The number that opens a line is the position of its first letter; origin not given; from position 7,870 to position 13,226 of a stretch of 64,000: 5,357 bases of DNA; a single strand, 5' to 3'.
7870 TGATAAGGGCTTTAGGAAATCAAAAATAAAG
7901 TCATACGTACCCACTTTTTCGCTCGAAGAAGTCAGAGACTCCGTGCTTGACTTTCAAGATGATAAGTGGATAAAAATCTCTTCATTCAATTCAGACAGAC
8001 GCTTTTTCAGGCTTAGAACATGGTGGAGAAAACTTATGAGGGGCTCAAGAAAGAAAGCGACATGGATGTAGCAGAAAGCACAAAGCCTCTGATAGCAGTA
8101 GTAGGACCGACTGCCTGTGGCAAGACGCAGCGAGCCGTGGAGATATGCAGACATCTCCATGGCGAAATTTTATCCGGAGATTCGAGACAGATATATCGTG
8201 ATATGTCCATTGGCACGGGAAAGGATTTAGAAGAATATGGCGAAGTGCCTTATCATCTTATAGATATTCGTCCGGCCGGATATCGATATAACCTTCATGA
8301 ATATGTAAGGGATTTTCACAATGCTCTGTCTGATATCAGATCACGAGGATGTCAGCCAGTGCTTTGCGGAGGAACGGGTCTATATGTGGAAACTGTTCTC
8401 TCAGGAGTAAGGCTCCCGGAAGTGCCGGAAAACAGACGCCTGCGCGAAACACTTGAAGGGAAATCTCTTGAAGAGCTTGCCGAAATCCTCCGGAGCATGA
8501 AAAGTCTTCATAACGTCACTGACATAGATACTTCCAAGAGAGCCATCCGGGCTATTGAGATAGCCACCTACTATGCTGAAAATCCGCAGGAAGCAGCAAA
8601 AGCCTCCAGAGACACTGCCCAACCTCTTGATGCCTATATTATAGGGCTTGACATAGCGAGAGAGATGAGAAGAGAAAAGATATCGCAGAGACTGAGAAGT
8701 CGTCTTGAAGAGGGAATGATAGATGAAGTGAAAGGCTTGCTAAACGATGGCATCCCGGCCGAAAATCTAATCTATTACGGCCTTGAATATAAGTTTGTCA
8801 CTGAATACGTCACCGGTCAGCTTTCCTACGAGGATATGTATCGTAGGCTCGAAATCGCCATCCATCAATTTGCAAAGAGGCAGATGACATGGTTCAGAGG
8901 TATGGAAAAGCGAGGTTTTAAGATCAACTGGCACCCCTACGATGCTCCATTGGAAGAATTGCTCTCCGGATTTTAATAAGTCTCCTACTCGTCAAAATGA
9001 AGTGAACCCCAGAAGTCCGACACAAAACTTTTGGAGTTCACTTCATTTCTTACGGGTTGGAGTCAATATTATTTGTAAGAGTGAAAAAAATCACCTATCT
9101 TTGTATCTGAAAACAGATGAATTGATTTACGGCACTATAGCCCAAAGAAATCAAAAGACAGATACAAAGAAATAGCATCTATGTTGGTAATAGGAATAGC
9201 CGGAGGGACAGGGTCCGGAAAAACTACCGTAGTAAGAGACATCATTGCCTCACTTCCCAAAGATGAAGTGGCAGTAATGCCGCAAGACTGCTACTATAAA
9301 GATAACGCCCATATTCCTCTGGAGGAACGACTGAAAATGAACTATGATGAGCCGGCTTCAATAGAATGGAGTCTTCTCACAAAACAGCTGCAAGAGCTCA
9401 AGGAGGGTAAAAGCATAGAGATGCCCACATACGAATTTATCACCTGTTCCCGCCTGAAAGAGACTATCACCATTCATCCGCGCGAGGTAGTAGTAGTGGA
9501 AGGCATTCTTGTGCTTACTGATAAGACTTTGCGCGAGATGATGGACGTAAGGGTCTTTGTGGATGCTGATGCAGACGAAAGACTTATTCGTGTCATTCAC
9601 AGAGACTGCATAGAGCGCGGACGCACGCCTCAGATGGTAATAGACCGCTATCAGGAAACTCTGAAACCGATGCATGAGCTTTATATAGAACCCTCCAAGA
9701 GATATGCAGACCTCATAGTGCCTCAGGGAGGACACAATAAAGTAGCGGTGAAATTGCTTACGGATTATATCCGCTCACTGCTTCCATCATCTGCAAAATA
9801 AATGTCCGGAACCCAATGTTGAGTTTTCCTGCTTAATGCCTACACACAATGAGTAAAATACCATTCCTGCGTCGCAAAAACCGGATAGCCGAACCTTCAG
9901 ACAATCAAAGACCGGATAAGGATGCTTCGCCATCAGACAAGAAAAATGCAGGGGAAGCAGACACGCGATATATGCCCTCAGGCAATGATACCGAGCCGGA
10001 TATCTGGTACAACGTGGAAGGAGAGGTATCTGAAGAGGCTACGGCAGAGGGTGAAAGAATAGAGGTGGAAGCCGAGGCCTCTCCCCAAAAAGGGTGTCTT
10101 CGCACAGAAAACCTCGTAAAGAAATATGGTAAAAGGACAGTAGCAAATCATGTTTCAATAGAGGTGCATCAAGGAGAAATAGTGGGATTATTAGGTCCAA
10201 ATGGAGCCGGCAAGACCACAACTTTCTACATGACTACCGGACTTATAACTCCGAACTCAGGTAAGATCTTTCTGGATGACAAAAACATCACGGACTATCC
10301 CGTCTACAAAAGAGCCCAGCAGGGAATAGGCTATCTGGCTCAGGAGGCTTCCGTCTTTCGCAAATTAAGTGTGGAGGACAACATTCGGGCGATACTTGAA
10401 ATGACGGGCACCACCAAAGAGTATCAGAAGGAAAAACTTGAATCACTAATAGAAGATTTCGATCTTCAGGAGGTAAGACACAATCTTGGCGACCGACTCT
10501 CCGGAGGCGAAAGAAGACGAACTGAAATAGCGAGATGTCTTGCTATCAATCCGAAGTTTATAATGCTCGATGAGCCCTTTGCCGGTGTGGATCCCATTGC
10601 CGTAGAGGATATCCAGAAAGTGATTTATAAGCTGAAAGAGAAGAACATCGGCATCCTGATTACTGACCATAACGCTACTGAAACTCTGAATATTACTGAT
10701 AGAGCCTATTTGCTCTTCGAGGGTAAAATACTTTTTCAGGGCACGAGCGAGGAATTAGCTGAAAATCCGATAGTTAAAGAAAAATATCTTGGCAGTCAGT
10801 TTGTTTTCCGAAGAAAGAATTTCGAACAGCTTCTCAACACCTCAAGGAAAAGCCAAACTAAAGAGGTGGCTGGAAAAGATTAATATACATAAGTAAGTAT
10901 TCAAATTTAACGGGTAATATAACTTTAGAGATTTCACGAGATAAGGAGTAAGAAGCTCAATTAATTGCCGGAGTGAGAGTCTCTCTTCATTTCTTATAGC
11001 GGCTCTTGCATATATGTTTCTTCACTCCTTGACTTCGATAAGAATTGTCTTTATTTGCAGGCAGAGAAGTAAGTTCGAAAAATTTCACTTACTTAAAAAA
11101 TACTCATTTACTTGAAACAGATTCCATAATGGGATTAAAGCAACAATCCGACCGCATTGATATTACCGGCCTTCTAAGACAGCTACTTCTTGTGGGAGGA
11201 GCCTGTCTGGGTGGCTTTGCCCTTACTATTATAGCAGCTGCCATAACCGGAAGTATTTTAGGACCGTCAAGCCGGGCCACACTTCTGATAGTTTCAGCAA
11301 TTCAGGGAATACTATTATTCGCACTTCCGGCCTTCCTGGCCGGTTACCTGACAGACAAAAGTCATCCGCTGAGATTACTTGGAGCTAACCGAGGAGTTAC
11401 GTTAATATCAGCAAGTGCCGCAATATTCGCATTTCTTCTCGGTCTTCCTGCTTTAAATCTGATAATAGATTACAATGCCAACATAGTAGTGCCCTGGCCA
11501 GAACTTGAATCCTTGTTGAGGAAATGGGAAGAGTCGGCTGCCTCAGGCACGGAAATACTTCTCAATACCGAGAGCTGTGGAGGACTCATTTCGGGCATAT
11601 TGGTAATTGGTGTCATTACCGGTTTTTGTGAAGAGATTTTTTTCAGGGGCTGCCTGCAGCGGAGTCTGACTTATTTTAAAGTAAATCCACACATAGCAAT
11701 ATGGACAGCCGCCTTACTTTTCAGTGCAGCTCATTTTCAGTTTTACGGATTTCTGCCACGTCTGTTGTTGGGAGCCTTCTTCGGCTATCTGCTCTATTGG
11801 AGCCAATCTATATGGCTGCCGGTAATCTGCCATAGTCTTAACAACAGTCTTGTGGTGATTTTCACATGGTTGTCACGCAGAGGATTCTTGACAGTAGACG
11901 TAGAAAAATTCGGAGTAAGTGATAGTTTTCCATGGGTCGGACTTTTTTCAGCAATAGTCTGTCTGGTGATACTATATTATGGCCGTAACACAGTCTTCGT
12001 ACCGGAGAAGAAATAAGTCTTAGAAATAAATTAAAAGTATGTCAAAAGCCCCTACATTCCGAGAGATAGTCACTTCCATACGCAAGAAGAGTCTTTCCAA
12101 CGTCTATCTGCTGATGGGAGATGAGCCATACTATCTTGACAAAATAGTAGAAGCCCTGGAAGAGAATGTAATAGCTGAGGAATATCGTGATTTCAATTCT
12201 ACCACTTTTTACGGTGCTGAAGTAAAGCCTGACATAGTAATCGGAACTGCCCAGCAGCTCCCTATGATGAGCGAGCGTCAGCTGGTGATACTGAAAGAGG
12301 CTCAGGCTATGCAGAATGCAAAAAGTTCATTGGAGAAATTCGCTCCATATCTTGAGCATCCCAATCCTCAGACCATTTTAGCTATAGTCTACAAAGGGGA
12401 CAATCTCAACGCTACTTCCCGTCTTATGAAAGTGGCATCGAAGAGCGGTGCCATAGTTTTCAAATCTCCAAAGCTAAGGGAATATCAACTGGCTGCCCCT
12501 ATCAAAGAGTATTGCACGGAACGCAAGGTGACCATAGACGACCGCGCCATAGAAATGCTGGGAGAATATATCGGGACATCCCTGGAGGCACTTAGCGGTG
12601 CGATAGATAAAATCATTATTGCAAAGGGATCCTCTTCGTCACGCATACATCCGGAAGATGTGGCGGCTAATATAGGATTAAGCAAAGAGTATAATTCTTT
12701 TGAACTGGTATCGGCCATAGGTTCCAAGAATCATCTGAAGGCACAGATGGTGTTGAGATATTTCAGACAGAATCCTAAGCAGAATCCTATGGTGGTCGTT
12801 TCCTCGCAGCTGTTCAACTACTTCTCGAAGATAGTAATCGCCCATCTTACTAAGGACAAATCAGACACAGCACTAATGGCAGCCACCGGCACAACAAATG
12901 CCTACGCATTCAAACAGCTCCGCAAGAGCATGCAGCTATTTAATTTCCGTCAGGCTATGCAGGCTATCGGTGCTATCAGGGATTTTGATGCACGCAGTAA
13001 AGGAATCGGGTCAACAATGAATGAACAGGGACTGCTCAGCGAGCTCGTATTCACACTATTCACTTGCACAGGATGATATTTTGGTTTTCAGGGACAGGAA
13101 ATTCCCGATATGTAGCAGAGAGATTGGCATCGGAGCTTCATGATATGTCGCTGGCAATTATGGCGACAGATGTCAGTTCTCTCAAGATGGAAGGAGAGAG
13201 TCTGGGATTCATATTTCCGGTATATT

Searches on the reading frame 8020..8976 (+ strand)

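Call 26: search_protein_families(library=pfam, proteins=[window:8020-8976:+])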
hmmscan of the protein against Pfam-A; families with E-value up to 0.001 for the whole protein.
window:8020-8976:+ (318 aa): 2 families
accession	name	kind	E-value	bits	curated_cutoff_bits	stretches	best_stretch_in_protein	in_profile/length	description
PF01715.23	IPPT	-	1.4e-58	198.9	23.6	1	57-294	1-242/243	IPP transferase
PF01745.22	IPT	-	1.5e-05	25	20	1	25-71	4-50/233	Isopentenyl transferase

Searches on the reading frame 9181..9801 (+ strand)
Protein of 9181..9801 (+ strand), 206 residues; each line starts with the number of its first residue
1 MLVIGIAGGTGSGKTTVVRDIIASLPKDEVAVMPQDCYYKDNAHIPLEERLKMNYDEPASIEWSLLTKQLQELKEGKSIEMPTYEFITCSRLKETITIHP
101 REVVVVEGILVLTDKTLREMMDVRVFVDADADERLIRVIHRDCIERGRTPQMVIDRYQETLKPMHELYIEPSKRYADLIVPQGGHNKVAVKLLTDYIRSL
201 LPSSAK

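Call 26: search_protein_families(library=pfam, proteins=[window:9181-9801:+])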
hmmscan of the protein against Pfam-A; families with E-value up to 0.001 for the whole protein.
window:9181-9801:+ (206 aa): 3 families
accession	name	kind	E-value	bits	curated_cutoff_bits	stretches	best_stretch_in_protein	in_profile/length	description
PF00485.24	PRK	-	8.5e-41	140.4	22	1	3-189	1-196/196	Phosphoribulokinase / Uridine kinase family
PF01121.26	CoaE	-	6.8e-06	26.3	27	0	90-148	92-150/180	Dephospho-CoA kinase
PF13238.12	AAA_18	-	0.00087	20.2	29.4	0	4-144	1-114/128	AAA domain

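Call 27: find_related_loci(query=window:9181-9801:+, collection=genome_contigs, flank=10000)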
Query window:9181-9801:+ (206 aa) in genome_contigs; peptide patterns used: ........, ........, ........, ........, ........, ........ (x = any residue, [..] = any of these).
426 stretches matched a pattern; 394 encode a relative of the query (tblastn E <= 1e-3); the best 80 are kept; 80 distinct loci.
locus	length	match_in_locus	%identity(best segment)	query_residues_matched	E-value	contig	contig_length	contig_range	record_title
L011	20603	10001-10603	95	1-201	2e-129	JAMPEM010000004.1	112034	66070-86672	MAG: Bacteroides sp. isolate NALB_7823_12 Scaffold_#4__SCF_004___112034_bp, whole genome shotgun sequence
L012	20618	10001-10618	91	1-206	8e-126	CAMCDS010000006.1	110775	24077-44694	MAG: uncultured Porphyromonadaceae bacterium isolate SRR17382096_bin.13_metaWRAP_v1.3_MAG genome assembly, contig: ERZ10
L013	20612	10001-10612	90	1-204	4e-124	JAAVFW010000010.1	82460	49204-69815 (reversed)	MAG: Bacteroidales bacterium isolate Mgla_MAG_21-bin_6 c_000000035121, whole genome shotgun sequence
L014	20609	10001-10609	90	1-203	3e-123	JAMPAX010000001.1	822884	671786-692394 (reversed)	MAG: Muribaculaceae bacterium isolate NALB_7813_4 Scaffold_#1__SCF_001__822391_bp, whole genome shotgun sequence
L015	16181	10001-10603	91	1-201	1e-122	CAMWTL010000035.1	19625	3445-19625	MAG TPA_asm: uncultured Porphyromonadaceae bacterium isolate SRR14411301_bin.3_metawrap_v1.3_MAG genome assembly, contig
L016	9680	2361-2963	91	1-201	9e-123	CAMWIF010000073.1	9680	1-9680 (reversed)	MAG TPA_asm: uncultured Porphyromonadaceae bacterium isolate SRR14411273_bin.2_metawrap_v1.3_MAG genome assembly, contig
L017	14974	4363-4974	88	1-204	2e-122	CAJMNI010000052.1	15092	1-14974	TPA_asm: uncultured bacterium isolate ERR2824914-bin.6 genome assembly, contig: NODE_1539_length_15092_cov_33.678393, wh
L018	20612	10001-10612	88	1-204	2e-122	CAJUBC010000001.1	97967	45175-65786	MAG TPA_asm: uncultured Muribaculaceae bacterium isolate MGBC125399 genome assembly, contig: MGBC125399.1, whole genome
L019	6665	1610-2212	91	1-201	6e-122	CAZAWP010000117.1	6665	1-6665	MAG TPA_asm: uncultured Sangeribacter sp. isolate SRP199465_co2_114 genome assembly, contig: NODE_35707_length_6665_cov_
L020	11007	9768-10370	90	1-201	7e-122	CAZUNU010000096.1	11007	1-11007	MAG TPA_asm: uncultured Sangeribacter sp. isolate SRP199465_co2_534 genome assembly, contig: NODE_18803_length_11007_cov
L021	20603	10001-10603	90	1-201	1e-121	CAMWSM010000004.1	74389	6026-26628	MAG TPA_asm: uncultured Porphyromonadaceae bacterium isolate SRR14411301_bin.7_metawrap_v1.3_MAG genome assembly, contig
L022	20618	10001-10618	88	1-206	7e-122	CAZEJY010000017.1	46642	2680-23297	MAG TPA_asm: uncultured Sangeribacter sp. isolate SRP199465_co2_772 genome assembly, contig: NODE_1604_length_46642_cov_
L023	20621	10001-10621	86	1-206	3e-121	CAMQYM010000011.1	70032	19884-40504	MAG TPA_asm: uncultured Porphyromonadaceae bacterium isolate ERR8099099_bin.27_metawrap_v1.3_MAG genome assembly, contig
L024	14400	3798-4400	90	1-201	3e-121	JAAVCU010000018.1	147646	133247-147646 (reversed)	MAG: Bacteroides sp. isolate Mgla_MAG_1-bin_27 c_000000033876, whole genome shotgun sequence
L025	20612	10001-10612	88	1-204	2e-121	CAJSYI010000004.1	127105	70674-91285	Muribaculaceae bacterium isolate A17_ genome assembly, contig: MGBC000032.4, whole genome shotgun sequence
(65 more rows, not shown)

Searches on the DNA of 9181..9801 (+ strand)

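Call 33: search_rna_families(sources=[L041, L018, L052, L064, L023, L014, L055], threshold=gathering)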
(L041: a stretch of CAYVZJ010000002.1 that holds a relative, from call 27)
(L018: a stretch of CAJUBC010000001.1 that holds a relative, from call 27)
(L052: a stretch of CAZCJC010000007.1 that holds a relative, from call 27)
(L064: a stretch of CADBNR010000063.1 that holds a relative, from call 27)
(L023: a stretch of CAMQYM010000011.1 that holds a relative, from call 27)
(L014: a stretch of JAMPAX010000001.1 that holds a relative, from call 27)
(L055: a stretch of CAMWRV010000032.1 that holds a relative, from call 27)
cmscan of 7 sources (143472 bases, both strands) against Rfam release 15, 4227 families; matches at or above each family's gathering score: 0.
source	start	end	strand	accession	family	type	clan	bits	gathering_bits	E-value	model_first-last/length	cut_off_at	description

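Call 34: search_rna_families(source=L018, start=13300, end=13560, threshold=evalue, max_evalue=10)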
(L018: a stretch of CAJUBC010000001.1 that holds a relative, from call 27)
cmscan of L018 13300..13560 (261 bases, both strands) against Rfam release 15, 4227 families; matches with E-value up to 10: 2.
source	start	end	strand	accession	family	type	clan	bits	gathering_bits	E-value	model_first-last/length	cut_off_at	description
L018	13426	13498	-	RF02085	Yar_1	Gene; lncRNA;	-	15.9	50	0.33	1-74/74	no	Yellow-achaete intergenic RNA conserved region 1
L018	13463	13524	-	RF02403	Afu_328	Gene; snRNA; snoRNA; CD-box;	-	14.3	70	8.8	1-73/73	no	A. fumigatus snoRNA Afu_328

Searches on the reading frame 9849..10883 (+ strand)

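Call 26: search_protein_families(library=pfam, proteins=[window:9849-10883:+])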
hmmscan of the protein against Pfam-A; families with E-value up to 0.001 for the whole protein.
window:9849-10883:+ (344 aa): 3 families
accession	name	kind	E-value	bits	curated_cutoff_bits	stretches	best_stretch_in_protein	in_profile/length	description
PF00005.33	ABC_tran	-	9.1e-34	117.4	25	1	100-245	2-137/137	ABC transporter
PF02463.25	SMC_N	-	0.00045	20.1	40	0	188-277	114-200/220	RecF/RecN/SMC N terminal domain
PF13304.12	AAA_21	-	0.00087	19.9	27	0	111-126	1-16/304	AAA domain, putative AbiEii toxin, Type IV TA system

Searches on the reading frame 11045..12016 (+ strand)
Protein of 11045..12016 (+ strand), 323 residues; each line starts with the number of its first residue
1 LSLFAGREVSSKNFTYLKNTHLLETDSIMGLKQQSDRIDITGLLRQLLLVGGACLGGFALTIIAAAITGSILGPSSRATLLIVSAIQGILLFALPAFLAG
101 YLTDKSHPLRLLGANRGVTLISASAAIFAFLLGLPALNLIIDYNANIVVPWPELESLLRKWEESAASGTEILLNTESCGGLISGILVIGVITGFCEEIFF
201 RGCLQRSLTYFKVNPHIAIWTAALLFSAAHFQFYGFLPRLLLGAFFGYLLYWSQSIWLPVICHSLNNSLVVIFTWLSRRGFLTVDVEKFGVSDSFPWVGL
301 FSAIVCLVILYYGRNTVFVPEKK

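Call 26: search_protein_families(library=pfam, proteins=[window:11045-12016:+])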
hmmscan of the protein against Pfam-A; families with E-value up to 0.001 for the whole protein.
window:11045-12016:+ (323 aa): 1 family
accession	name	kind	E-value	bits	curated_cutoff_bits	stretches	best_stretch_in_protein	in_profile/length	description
PF02517.21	Rce1-like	-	6.3e-21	74.9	22.4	1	182-268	5-92/93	Type II CAAX prenyl endopeptidase Rce1-like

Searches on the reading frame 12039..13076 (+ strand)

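Call 26: search_protein_families(library=pfam, proteins=[window:12039-13076:+])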
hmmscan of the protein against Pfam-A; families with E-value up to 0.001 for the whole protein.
window:12039-13076:+ (345 aa): 1 family
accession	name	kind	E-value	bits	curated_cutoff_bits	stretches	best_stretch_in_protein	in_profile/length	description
PF06144.19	DNA_pol3_delta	-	4.4e-15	56.2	21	1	23-139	1-120/124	DNA polymerase III, delta subunit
